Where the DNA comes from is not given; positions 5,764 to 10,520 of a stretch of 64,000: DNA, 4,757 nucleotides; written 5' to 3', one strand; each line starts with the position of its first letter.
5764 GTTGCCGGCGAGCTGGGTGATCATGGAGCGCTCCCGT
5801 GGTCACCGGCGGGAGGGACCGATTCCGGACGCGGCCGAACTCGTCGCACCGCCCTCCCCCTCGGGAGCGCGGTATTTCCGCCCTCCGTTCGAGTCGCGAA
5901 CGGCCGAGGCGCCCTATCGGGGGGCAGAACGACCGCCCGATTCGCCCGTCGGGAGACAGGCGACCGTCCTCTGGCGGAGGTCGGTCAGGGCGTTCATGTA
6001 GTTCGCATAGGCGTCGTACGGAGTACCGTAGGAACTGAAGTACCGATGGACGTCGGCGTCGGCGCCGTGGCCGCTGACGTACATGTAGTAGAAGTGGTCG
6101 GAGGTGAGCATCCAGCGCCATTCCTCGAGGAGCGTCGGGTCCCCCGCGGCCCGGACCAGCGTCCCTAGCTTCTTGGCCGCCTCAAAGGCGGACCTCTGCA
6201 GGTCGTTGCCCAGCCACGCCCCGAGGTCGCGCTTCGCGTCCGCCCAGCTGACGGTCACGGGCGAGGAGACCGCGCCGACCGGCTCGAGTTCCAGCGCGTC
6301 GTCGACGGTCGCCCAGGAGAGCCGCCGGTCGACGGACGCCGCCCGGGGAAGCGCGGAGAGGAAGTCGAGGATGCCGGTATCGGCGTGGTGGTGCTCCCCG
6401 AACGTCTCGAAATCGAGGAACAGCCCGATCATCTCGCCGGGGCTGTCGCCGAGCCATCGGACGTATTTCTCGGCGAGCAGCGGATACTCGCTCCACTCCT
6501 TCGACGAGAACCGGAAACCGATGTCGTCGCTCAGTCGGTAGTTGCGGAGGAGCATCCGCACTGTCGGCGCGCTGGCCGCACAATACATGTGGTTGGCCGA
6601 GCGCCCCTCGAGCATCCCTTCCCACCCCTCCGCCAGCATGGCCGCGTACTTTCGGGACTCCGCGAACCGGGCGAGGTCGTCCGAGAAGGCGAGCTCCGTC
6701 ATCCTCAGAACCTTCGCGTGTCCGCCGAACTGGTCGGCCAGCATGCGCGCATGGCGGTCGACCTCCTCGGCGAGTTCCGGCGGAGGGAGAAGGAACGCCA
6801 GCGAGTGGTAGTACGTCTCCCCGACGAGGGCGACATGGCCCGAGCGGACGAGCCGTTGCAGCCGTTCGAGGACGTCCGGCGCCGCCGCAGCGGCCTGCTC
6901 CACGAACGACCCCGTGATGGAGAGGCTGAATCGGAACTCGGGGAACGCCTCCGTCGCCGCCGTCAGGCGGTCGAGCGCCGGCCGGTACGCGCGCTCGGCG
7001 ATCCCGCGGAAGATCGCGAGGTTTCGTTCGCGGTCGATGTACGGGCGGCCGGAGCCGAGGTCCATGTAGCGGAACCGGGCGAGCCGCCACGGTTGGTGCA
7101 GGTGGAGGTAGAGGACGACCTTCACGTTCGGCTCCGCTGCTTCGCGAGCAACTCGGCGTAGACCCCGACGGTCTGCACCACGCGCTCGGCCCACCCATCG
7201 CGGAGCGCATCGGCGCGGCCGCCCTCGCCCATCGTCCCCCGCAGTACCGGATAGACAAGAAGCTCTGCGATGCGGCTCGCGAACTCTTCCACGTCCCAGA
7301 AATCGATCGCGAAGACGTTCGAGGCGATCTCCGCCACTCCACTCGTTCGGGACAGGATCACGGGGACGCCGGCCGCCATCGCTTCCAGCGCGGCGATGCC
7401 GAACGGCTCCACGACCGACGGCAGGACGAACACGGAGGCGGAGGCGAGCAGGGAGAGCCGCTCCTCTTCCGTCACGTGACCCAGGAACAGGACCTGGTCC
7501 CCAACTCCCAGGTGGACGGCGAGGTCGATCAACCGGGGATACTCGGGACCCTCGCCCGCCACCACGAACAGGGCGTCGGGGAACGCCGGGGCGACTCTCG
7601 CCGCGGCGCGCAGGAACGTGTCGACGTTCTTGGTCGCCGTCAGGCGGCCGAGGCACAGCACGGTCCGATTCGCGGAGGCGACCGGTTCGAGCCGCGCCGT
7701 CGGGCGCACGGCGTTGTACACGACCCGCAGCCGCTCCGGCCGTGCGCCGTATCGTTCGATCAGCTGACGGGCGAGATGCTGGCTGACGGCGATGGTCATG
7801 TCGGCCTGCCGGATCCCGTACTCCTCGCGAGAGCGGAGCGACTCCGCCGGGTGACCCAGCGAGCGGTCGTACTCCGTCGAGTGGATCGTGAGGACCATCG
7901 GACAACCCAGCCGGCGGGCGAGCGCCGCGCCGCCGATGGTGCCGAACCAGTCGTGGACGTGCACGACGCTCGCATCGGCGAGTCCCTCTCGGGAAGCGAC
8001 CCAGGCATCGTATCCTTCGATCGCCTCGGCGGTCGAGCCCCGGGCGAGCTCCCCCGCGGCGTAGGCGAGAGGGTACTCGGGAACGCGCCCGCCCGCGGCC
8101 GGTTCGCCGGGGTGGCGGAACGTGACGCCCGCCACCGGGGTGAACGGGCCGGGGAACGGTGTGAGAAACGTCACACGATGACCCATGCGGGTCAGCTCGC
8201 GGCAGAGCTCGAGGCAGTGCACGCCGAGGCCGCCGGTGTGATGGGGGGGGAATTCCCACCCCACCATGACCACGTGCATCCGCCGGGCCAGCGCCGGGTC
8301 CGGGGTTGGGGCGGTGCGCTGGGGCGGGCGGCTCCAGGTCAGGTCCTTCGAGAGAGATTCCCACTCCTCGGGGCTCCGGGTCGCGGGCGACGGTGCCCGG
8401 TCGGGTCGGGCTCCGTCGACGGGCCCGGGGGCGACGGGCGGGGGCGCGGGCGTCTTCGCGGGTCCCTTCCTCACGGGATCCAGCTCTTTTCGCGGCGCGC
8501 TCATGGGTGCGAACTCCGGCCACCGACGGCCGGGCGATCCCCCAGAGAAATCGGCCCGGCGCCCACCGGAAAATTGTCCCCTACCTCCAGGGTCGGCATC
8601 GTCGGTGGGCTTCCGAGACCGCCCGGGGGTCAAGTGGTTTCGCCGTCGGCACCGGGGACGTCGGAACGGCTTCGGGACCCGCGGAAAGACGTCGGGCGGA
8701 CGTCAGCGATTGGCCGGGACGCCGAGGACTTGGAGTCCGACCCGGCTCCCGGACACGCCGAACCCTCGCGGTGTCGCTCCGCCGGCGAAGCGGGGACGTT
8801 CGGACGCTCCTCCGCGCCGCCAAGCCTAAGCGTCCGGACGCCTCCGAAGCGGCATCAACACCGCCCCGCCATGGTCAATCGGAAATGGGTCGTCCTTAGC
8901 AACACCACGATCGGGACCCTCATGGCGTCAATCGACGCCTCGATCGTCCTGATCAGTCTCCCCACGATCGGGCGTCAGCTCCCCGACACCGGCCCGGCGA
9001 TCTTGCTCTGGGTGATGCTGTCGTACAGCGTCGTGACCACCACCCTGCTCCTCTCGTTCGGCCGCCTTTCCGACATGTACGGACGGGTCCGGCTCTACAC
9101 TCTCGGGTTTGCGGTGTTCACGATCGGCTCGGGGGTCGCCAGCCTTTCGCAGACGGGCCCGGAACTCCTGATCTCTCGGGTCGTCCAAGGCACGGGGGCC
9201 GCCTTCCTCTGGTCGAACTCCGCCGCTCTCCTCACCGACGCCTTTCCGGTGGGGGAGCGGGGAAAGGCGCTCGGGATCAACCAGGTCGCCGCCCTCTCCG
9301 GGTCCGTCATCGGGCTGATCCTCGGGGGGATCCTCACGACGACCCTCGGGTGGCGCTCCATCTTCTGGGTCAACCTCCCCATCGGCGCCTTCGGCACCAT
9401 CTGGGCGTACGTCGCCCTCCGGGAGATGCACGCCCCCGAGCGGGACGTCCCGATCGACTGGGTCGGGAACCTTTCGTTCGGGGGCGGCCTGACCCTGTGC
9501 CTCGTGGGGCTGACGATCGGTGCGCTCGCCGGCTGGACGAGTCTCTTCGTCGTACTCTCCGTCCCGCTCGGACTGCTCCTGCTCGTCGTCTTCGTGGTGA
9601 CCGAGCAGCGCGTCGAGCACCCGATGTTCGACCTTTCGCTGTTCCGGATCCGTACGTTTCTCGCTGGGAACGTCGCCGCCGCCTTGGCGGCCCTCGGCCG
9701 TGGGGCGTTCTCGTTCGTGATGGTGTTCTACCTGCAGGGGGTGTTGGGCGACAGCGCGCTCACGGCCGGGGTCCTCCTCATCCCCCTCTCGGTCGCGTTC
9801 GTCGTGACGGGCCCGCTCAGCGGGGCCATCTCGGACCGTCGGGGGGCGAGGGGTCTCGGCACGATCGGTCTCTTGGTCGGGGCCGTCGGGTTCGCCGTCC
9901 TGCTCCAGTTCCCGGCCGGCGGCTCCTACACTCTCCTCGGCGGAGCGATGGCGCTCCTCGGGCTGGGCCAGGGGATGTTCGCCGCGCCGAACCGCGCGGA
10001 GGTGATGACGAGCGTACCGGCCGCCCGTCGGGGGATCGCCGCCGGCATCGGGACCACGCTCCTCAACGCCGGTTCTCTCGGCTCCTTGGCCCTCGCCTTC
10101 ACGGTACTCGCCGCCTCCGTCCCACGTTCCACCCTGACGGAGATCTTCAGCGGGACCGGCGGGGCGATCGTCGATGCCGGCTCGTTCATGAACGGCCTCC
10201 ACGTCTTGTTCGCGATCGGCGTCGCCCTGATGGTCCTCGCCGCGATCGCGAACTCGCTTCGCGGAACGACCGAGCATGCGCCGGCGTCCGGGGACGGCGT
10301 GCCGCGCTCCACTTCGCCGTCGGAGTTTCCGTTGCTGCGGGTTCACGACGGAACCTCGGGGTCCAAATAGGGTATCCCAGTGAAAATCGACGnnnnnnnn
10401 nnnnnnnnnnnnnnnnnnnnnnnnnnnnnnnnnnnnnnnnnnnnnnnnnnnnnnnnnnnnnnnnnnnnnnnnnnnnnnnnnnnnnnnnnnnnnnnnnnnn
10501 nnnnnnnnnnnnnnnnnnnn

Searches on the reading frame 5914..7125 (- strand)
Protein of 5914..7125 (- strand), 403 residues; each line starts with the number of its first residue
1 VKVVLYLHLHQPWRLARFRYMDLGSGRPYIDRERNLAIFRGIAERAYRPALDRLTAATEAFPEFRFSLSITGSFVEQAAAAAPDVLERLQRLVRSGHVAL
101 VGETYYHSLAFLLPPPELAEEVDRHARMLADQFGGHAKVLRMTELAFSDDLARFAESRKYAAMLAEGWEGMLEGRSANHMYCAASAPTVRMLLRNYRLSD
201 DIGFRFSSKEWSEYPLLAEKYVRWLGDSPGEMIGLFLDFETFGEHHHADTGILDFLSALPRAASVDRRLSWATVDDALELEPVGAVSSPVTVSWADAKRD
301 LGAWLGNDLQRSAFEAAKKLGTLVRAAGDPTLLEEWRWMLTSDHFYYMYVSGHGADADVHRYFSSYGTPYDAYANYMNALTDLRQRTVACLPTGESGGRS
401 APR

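Call 19: search_protein_families(library=pfam, proteins=[window:5914-7125:-], max_evalue=0.0001)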
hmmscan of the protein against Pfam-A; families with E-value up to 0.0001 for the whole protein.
window:5914-7125:- (403 aa): 1 family
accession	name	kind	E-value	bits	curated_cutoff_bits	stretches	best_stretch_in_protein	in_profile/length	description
PF03065.20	Glyco_hydro_57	-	1.2e-55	189.3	21.2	1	4-274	1-275/291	Glycosyl hydrolase family 57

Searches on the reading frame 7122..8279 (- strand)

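Call 19: search_protein_families(library=pfam, proteins=[window:7122-8279:-], max_evalue=0.0001)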
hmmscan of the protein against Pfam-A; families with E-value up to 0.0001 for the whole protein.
window:7122-8279:- (385 aa): 7 families
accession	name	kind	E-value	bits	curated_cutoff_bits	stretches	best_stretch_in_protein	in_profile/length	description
PF00534.26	Glycos_transf_1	-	1.8e-35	122.4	26.4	1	204-355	15-170/172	Glycosyl transferases group 1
PF13692.12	Glyco_trans_1_4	-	4.8e-31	108.3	27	1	205-341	2-140/142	Glycosyl transferases group 1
PF13439.12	Glyco_transf_4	-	2.7e-29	102.8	28.5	1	16-192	2-167/170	Glycosyltransferase Family 4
PF13579.12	Glyco_trans_4_4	-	1e-22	81.6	29.7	1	16-189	1-157/158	Glycosyl transferase 4-like domain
PF20706.3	GT4-conflict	-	2.2e-21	76.7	26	1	151-370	139-354/385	Family 4 Glycosyltransferase in conflict systems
PF08323.17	Glyco_transf_5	-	1.1e-15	58.4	22.7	2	2-44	1-44/239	Starch synthase catalytic domain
PF13524.12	Glyco_trans_1_2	-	1.2e-05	25.7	25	1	222-362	5-133/144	Glycosyl transferase-like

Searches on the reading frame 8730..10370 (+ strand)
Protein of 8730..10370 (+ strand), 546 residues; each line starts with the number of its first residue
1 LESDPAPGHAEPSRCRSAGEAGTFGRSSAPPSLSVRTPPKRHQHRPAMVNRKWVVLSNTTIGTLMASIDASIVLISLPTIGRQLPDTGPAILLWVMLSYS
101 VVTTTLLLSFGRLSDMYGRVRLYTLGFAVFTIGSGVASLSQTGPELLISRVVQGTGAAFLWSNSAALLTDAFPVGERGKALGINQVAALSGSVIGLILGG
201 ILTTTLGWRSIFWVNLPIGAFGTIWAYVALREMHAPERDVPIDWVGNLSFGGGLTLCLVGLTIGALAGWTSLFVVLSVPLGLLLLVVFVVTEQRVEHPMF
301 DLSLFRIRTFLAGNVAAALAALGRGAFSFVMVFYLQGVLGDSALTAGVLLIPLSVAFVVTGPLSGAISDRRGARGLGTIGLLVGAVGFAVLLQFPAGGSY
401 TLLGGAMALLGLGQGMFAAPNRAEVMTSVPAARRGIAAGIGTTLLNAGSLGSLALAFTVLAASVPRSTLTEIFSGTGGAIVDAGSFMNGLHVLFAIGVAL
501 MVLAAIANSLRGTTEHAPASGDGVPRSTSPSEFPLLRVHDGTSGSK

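Call 19: search_protein_families(library=pfam, proteins=[window:8730-10370:+], max_evalue=0.0001)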
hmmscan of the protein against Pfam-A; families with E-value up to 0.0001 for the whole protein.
window:8730-10370:+ (546 aa): 1 family
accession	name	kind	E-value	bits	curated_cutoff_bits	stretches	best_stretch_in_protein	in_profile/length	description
PF07690.21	MFS_1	-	4.8e-44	151.1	33.4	2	60-233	2-176/347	Major Facilitator Superfamily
